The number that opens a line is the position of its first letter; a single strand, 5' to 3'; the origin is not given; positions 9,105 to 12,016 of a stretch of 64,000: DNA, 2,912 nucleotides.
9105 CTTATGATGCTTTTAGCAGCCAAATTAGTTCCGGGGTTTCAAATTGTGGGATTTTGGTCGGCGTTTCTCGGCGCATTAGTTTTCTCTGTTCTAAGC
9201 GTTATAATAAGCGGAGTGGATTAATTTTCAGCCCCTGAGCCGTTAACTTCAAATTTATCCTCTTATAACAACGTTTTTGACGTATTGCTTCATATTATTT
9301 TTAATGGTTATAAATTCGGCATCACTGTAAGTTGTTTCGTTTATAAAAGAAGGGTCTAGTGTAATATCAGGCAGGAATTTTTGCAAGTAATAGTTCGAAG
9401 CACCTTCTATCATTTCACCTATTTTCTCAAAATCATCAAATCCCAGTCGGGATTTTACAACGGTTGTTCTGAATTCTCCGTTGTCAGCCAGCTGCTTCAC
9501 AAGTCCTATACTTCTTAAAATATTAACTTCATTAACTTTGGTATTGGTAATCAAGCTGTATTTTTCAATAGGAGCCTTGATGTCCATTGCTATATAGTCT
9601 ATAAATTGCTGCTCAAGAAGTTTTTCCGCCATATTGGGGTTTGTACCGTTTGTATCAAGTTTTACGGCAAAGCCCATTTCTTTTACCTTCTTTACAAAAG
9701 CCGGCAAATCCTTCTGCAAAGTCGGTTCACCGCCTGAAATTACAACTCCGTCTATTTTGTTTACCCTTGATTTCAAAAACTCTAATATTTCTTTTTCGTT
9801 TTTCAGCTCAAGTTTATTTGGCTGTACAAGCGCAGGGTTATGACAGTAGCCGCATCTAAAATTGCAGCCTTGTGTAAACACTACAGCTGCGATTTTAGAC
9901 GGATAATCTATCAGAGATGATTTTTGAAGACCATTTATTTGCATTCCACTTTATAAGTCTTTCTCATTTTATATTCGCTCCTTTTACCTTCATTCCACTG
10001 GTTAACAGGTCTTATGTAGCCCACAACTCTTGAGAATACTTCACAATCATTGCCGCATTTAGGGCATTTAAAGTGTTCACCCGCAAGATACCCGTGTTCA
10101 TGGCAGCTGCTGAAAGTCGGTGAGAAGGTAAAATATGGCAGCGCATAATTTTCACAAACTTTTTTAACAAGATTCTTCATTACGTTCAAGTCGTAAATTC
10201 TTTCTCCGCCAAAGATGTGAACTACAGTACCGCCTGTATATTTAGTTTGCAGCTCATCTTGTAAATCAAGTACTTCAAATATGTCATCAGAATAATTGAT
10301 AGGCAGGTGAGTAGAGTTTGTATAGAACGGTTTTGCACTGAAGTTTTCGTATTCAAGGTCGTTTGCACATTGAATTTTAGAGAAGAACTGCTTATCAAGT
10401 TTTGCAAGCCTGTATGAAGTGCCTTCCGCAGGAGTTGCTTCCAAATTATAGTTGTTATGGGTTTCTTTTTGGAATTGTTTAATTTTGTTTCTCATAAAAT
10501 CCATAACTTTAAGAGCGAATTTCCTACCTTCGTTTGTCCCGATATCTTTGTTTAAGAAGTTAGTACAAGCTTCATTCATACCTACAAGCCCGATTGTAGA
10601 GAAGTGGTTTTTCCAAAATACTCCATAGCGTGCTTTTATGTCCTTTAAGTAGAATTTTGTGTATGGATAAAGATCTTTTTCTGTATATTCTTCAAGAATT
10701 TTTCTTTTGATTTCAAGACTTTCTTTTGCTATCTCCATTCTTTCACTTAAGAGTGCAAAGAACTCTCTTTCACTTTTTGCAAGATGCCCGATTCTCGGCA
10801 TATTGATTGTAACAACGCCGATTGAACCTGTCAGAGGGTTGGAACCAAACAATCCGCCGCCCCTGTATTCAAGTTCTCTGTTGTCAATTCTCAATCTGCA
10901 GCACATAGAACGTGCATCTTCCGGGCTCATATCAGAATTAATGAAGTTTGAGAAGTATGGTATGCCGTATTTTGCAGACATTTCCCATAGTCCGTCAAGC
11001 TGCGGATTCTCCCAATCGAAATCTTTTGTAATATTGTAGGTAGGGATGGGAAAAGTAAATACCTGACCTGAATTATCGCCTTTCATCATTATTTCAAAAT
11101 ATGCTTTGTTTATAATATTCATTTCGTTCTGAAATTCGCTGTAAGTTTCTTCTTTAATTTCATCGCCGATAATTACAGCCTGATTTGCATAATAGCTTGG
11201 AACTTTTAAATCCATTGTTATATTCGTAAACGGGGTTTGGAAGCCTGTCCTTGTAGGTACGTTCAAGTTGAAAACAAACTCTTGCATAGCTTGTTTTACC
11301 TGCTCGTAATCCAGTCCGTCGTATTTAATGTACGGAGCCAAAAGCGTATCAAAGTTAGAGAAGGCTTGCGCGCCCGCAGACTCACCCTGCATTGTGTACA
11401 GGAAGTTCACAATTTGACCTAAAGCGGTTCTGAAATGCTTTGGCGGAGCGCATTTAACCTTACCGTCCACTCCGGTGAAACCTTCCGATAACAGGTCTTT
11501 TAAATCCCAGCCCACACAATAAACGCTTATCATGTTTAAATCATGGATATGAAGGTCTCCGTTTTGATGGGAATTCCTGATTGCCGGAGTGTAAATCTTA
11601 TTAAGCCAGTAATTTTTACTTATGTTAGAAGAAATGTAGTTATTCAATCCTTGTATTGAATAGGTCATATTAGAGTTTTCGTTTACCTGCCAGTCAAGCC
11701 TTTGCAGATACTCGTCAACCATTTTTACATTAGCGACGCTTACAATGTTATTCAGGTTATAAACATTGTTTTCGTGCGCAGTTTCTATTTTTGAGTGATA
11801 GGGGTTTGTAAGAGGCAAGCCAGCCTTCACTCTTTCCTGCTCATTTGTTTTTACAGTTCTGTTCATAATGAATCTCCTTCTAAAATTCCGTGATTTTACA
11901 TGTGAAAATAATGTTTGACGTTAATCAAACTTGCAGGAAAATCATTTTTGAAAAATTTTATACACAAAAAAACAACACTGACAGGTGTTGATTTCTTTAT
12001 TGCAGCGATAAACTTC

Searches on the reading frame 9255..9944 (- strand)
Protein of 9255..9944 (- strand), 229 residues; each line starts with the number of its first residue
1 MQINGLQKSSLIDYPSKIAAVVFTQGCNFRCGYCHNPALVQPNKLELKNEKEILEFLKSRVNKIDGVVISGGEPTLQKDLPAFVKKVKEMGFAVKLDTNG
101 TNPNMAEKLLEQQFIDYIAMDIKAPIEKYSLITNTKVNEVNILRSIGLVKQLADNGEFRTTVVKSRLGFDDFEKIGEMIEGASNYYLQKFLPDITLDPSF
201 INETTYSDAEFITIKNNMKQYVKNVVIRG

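Call 7: search_protein_families(library=pfam, proteins=[window:9255-9944:-])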
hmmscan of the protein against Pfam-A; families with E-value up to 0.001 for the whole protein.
window:9255-9944:- (229 aa): 2 families
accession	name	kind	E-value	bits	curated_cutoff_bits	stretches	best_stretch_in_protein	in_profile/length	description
PF04055.27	Radical_SAM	-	3.3e-21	76.6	29.5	1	21-155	1-143/166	Radical SAM superfamily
PF13353.11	Fer4_12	-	3.3e-11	44.1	22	1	20-123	8-114/137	4Fe-4S single cluster domain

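Call 24: find_encoding_contigs(protein=window:9255-9944:-, flank=3200, max_places=10)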
Protein window:9255-9944:- (229 aa): 1 contig read that carries it; 1 place shown.
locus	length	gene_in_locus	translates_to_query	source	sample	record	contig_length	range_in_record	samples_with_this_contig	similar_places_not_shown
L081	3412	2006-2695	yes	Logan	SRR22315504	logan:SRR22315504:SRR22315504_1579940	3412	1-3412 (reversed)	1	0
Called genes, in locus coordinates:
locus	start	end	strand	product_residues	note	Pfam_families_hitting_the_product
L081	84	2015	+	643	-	PF13597:NRDD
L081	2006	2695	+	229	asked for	PF04055:Radical_SAM, PF13353:Fer4_12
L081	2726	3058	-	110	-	-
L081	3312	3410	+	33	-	?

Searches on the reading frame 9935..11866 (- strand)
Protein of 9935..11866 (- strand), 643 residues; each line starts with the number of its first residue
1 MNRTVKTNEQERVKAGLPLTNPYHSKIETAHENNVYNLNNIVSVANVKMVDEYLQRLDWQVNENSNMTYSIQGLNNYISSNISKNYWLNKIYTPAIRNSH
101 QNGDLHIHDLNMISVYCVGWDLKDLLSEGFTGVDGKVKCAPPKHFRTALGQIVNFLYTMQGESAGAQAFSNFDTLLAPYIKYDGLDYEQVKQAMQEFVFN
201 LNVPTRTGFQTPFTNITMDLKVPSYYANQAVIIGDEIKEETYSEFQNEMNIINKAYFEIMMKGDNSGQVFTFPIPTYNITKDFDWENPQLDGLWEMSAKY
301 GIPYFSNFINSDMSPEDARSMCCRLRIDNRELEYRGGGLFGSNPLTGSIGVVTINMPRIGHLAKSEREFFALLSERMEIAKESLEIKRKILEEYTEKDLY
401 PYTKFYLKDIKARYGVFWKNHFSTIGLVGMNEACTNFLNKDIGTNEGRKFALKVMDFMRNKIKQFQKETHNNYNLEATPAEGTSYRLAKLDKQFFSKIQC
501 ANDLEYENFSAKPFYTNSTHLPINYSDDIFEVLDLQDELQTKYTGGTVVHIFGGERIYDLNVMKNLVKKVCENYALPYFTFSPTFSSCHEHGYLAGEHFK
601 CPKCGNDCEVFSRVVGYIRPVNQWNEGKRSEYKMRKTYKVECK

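Call 7: search_protein_families(library=pfam, proteins=[window:9935-11866:-])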
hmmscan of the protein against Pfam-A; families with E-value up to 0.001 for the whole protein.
window:9935-11866:- (643 aa): 1 family
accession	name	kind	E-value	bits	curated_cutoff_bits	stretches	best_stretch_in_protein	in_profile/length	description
PF13597.11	NRDD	-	5.2e-203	676.2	26.2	1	63-638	1-562/562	Anaerobic ribonucleoside-triphosphate reductase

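Call 13: find_related_loci(query=window:9935-11866:-, collection=genome_contigs, flank=3000)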
Query window:9935-11866:- (643 aa) in genome_contigs; peptide patterns used: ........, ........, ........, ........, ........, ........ (x = any residue, [..] = any of these).
157 stretches matched a pattern; 123 encode a relative of the query (tblastn E <= 1e-3); the best 80 are kept; 80 distinct loci.
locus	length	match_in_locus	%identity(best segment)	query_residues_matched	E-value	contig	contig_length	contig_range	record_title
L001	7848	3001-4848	79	19-642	0e+0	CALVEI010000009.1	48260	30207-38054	MAG: Candidatus Gastranaerophilales bacterium isolate BRZ_QD__bin64 genome assembly, contig: BRZ_QD__NODE_1014_length_48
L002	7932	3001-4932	76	5-642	0e+0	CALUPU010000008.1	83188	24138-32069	MAG: Candidatus Gastranaerophilales bacterium isolate BRZ_N__bin99 genome assembly, contig: BRZ_N__NODE_746_length_83188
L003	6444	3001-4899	77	5-640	0e+0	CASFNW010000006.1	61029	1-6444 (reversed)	uncultured bacterium isolate A102_L1_328328_idba_bin.89 genome assembly, contig: A102_L1_328328_idba_bin.89.fa_scaffold_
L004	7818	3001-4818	77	38-643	0e+0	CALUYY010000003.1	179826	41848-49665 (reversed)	MAG: Candidatus Gastranaerophilales bacterium isolate BRZ_NP__bin43 genome assembly, contig: BRZ_NP__NODE_78_length_1798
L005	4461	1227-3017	78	45-641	0e+0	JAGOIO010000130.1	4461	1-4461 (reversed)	Bacterium isolate Go_SlPrim_bin_98 Go_SlPrim_35691_length_4461_cov_5.244347, whole genome shotgun sequence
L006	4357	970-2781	76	38-641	0e+0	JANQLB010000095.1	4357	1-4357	MAG: Tissierellales bacterium isolate PL25a_bin.35 k99_5466488, whole genome shotgun sequence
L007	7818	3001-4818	76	38-643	0e+0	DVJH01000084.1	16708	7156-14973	MAG TPA_asm: Candidatus Galligastranaerophilus gallistercoris isolate CHK123-4750 CHK123__C113373_L16708_ERR2241891, who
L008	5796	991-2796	75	38-639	0e+0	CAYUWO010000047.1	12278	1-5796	MAG TPA_asm: uncultured Gammaproteobacteria bacterium isolate SRP314395_co1_247 genome assembly, contig: NODE_4772_lengt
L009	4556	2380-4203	76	38-643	0e+0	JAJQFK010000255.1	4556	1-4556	MAG: Candidatus Gastranaerophilales bacterium isolate MO.2_7 NODE_1782_length_4556_cov_6.554766, whole genome shotgun se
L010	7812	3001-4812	75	38-641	0e+0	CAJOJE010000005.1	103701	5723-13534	Candidatus Gastranaerophilales bacterium isolate Red_deer_4_mag_70 genome assembly, contig: scaffold_141, whole genome s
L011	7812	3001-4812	75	38-641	0e+0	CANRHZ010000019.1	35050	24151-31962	MAG: Candidatus Gastranaerophilales bacterium isolate Lapin-023__bin10 genome assembly, contig: Lapin-023__NODE_1657_len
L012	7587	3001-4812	76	38-641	0e+0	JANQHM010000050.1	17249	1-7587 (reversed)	MAG: Candidatus Gastranaerophilales bacterium isolate PL23b_bin.96 k99_1271243, whole genome shotgun sequence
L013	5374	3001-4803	75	38-638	0e+0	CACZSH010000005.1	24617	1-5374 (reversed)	uncultured bacterium isolate RUG12909 genome assembly, contig: RUG12909_asm_5, whole genome shotgun sequence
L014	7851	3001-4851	71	1-643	0e+0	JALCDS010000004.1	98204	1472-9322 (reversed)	MAG: Clostridiaceae bacterium isolate UW_TS_GAST1_1 Ga0455801_000030, whole genome shotgun sequence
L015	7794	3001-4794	74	27-641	0e+0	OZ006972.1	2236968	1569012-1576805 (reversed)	MAG: Candidatus Gastranaerophilales bacterium isolate metabat2_pooled_hifiasm.1023 MAG genome assembly, chromosome: 1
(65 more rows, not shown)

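Call 23: find_encoding_contigs(protein=window:9935-11866:-, flank=1500, max_places=10)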
Protein window:9935-11866:- (643 aa): 1 contig read that carries it; 1 place shown.
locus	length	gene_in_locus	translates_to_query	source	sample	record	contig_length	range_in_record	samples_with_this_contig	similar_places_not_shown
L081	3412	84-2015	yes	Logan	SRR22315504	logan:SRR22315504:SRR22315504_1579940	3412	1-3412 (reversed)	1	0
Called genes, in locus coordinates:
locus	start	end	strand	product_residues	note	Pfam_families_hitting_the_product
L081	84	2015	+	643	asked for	PF13597:NRDD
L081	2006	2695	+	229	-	PF04055:Radical_SAM, PF13353:Fer4_12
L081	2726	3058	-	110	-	-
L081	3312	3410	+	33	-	?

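Call 59: find_homologous_proteins(query=window:9935-11866:-, max_evalue=1e-100)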
Query window:9935-11866:- (643 aa): 8000 proteins with E <= 1e-100 among 8000 candidates; the best 120 are listed.
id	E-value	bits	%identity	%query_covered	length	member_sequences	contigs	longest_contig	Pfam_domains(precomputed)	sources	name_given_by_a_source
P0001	0.0e+0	1508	100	100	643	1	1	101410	PF13597.12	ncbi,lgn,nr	ncbi:MAG: ribonucleoside triphosphate reductase [Candidatus Gastranaerophilales bacterium]|nr:ribonu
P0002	0.0e+0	1182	79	97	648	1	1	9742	PF13597.12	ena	-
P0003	0.0e+0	1182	79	97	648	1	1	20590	PF13597.12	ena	-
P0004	0.0e+0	1182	79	97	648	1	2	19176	PF13597.12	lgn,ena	-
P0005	0.0e+0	1181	79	97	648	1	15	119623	PF13597.12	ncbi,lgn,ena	-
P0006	0.0e+0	1181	79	97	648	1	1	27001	PF13597.12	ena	-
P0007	0.0e+0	1181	79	97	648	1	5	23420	PF13597.12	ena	-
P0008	0.0e+0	1181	79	97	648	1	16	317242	PF13597.12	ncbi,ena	-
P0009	0.0e+0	1181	79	97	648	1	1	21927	PF13597.12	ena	-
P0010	0.0e+0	1181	79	97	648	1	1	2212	PF13597.12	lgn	-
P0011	0.0e+0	1181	79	97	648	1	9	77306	PF13597.12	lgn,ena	-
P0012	0.0e+0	1181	79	97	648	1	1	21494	PF13597.12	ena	-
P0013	0.0e+0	1180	79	97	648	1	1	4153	PF13597.12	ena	-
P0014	0.0e+0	1180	79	97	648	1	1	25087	PF13597.12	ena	-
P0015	0.0e+0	1180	79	97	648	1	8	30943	PF13597.12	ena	-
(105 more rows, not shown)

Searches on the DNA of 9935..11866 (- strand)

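Call 19: search_rna_families(sources=[L001, L002, L003, L005, L013, L014, L015, L017, L018, L019, L020, L023, L025, L026, L028, L030, L065, L078], threshold=gathering, show_alignments=2)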
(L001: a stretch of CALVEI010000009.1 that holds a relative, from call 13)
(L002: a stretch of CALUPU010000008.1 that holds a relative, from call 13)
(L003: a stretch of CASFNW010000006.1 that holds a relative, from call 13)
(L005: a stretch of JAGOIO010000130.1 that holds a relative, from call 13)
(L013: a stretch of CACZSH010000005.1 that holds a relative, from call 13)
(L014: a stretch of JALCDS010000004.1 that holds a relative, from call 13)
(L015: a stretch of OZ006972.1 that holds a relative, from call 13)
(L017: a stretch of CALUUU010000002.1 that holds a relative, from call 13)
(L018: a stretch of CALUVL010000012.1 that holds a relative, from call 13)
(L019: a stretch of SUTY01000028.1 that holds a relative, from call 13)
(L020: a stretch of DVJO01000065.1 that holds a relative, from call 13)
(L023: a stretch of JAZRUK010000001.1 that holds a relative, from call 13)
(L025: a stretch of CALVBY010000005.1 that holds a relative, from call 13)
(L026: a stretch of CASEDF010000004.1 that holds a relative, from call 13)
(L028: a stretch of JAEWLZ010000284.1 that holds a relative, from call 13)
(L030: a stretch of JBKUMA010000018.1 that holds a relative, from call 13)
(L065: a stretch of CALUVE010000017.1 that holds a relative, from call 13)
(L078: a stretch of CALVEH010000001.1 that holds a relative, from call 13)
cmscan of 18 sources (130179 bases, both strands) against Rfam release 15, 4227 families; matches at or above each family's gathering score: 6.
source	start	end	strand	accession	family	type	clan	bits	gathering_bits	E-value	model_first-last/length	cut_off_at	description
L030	2693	2770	-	RF01689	AdoCbl-II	Cis-reg; riboswitch;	CL00101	52.8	36.5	1.1e-09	1-81/81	no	AdoCbl-II (Cobalamin/B12) riboswitch aptamer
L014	2891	2969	+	RF01689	AdoCbl-II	Cis-reg; riboswitch;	CL00101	47.5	36.5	4.7e-08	1-81/81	no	AdoCbl-II (Cobalamin/B12) riboswitch aptamer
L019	1155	1231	-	RF01689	AdoCbl-II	Cis-reg; riboswitch;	CL00101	46.5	36.5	9.1e-08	1-81/81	no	AdoCbl-II (Cobalamin/B12) riboswitch aptamer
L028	2430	2511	+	RF01689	AdoCbl-II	Cis-reg; riboswitch;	CL00101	41.2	36.5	4.1e-06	1-81/81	no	AdoCbl-II (Cobalamin/B12) riboswitch aptamer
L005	699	772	+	RF01689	AdoCbl-II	Cis-reg; riboswitch;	CL00101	38.1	36.5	3.6e-05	1-81/81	no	AdoCbl-II (Cobalamin/B12) riboswitch aptamer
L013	2597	2678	+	RF01689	AdoCbl-II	Cis-reg; riboswitch;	CL00101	37.6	36.5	5.3e-05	1-81/81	no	AdoCbl-II (Cobalamin/B12) riboswitch aptamer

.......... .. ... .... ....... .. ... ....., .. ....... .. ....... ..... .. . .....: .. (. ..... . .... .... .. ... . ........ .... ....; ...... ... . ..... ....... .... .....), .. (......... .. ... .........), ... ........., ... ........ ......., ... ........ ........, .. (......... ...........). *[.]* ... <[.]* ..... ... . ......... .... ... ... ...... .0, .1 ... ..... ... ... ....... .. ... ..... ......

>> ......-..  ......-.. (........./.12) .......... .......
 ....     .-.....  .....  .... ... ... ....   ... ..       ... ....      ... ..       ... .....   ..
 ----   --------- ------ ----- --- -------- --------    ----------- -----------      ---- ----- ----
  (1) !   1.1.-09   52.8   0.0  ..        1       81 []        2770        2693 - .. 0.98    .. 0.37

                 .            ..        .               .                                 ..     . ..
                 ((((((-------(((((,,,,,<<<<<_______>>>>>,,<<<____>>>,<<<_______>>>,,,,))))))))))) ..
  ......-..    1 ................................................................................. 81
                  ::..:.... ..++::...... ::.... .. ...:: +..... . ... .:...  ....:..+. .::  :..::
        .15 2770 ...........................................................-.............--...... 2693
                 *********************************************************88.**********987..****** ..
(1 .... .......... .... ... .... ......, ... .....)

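Call 42: build_rna_model(alignment_id=A1, structure=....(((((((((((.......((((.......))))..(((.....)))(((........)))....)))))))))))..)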
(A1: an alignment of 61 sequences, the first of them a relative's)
Model R1 built from alignment A1 (61 sequences, 81 columns); structure: as given.
model positions 80; base pairs 21; branch points 2; effective number of sequences 1.83; information 0.708 bits per position. Calibrated on 0.2 Mb of random sequence (short: E-values are rough).
structure used (alignment columns):
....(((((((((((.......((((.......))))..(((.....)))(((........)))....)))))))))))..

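Call 44: search_with_rna_model(model_id=R1, sources=[window, L001, L002, L022, L027, L078, L134, L141], filters=default, max_evalue=1, show_alignments=0)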
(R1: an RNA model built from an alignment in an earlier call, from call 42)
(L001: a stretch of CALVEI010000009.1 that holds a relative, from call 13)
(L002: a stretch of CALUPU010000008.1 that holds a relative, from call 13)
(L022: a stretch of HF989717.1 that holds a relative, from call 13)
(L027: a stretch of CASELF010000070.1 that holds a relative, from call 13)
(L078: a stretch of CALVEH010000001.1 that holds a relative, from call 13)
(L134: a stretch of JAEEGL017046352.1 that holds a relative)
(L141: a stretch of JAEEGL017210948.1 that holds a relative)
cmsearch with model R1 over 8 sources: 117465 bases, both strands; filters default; matches with E-value up to 1: 10.
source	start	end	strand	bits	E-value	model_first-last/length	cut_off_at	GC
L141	2285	2378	+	84.1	2.9e-19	1-80/80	no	0.38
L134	3479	3581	+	76.5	3e-17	1-80/80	no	0.38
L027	2756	2879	+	75.9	4.3e-17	1-80/80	no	0.41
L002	2862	2968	+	74.1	1.3e-16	1-80/80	no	0.49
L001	2752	2894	+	68.5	3.7e-15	1-80/80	no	0.43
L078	2752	2894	+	68.5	3.7e-15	1-80/80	no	0.43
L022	2797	2889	+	48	9.9e-10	1-80/80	no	0.46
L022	2424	2502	-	43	2e-08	1-80/80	no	0.42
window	12044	12130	-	39.8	1.4e-07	1-80/80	no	0.52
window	44976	45047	-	21.5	0.0099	1-80/80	no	0.38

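Call 64: search_with_rna_model(model_id=R1, sources=[L141, L134, L002], filters=default, max_evalue=0.00001, show_alignments=3)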
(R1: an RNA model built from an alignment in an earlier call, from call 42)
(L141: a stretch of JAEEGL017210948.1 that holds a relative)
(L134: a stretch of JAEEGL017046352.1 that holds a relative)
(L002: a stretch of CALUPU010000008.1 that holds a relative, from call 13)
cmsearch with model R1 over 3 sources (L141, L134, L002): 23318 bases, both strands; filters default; matches with E-value up to 0.00001: 3.
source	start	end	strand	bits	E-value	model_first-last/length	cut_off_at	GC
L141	2285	2378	+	84.1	5.7e-20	1-80/80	no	0.38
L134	3479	3581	+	76.5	5.9e-18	1-80/80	no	0.38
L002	2862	2968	+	74.1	2.5e-17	1-80/80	no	0.49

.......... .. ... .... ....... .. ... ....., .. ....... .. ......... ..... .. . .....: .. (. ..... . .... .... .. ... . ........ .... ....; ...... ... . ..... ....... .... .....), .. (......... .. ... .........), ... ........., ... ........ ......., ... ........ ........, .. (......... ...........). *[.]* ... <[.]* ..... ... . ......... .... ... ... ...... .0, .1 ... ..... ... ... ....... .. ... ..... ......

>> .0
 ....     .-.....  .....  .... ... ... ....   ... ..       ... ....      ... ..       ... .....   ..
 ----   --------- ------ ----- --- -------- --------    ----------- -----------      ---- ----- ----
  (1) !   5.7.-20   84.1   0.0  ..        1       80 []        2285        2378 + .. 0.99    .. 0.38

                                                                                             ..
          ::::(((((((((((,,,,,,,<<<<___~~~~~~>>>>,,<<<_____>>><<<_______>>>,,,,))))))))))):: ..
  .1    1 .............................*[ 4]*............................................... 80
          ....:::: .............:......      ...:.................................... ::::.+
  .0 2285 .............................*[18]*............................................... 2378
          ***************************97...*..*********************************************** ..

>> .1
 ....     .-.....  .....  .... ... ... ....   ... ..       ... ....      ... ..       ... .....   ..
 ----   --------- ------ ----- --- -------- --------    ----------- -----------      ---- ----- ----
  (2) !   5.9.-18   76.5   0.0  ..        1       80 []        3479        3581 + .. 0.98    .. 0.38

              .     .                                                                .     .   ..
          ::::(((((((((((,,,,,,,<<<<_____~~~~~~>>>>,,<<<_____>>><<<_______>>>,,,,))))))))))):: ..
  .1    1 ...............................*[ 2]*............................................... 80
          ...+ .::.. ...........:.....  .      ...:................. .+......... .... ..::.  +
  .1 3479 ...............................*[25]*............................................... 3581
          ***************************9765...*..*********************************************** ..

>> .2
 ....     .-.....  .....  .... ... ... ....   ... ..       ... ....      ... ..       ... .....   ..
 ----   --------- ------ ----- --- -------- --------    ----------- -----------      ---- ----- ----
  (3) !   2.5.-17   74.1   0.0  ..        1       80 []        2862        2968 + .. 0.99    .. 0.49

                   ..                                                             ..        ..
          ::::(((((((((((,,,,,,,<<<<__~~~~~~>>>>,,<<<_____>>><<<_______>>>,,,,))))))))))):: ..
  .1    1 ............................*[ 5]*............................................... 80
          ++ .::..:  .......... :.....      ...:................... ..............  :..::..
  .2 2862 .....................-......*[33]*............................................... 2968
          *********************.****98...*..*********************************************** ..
